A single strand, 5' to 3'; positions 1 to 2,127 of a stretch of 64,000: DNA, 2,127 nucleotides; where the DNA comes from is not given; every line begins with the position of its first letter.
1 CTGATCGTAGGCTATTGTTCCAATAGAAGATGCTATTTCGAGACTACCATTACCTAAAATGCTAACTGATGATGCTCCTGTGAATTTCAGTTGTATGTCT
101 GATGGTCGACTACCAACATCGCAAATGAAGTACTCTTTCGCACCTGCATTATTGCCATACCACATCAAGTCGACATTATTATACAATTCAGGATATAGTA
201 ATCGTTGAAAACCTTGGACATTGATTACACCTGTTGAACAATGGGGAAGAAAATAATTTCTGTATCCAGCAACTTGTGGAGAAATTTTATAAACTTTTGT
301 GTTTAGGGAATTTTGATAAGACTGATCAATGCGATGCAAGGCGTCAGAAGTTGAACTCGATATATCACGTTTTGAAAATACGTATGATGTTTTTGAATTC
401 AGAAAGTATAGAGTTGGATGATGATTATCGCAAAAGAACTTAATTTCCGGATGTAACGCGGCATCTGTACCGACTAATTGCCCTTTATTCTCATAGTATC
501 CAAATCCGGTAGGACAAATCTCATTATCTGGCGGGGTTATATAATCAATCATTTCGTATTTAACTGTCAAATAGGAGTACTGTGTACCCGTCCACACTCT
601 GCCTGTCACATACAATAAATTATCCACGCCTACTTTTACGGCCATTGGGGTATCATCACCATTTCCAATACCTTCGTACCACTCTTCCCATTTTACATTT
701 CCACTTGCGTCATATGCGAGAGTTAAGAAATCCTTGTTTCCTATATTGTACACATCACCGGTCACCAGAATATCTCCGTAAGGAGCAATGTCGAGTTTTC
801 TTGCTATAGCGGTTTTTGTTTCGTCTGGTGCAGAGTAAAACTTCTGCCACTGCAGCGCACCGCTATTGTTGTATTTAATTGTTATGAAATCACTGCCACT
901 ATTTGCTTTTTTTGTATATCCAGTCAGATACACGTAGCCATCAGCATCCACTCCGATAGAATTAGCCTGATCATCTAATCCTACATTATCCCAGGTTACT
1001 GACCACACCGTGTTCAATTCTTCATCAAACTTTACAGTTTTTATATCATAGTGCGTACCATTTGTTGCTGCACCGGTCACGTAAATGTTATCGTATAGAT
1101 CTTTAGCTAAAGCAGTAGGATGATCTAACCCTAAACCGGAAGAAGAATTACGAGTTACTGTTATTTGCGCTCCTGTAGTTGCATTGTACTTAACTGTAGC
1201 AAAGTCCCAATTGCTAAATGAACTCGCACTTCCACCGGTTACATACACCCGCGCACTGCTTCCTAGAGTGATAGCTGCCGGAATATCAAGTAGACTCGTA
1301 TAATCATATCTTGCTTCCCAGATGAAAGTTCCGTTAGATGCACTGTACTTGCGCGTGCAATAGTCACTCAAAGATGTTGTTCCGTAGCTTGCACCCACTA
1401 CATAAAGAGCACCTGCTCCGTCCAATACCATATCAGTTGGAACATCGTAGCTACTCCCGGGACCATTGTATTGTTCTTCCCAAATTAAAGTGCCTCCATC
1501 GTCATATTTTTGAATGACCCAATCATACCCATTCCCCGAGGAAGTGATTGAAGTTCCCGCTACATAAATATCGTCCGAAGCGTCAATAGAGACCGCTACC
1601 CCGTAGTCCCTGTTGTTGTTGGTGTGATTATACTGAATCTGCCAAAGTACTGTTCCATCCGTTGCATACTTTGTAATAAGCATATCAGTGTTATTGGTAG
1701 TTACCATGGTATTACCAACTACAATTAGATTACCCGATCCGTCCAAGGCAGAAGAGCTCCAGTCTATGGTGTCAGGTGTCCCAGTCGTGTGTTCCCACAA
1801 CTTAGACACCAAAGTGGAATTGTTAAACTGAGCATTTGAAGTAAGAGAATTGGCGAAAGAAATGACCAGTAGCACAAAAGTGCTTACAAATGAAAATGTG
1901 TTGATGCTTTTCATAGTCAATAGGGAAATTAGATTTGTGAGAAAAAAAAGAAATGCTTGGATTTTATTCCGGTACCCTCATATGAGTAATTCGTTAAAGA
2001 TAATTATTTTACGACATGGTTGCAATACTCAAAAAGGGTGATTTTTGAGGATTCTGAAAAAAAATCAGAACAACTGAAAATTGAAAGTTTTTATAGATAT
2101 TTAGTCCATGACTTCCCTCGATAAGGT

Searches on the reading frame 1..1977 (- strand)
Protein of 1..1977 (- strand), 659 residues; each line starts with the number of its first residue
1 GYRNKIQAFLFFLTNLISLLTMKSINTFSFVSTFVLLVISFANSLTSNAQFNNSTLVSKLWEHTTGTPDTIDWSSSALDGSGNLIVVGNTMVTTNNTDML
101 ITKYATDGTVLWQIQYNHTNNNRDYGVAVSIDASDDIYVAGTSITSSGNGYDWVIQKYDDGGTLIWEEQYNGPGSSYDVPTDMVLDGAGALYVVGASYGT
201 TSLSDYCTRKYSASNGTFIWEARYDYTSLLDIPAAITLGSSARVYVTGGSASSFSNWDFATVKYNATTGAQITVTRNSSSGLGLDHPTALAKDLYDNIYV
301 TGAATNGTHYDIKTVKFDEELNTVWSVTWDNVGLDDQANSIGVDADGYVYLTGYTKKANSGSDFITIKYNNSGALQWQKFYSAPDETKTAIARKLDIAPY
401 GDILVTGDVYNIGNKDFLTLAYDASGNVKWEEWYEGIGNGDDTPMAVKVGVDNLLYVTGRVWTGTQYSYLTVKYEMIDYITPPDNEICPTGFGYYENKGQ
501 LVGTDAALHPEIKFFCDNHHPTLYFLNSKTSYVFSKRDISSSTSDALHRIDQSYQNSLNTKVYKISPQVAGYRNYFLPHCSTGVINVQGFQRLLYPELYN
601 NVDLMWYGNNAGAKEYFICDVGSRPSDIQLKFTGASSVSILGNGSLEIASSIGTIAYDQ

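Call 123: search_protein_families(library=pfam, proteins=[window:1-1977:-], max_evalue=0.01)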
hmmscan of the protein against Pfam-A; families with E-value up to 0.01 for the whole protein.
window:1-1977:- (659 aa): 3 families
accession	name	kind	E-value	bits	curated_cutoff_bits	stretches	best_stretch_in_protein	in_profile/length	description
PF25778.1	DUF7948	-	2.9e-22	80.2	27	1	495-656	2-168/214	Domain of unknown function (DUF7948)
PF06739.17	SBBP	-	7.3e-05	23.1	20.5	1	336-356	13-33/38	Beta-propeller repeat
PF17164.10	DUF5122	-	0.0056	17.3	27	0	345-375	2-32/36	Domain of unknown function (DUF5122) beta-propeller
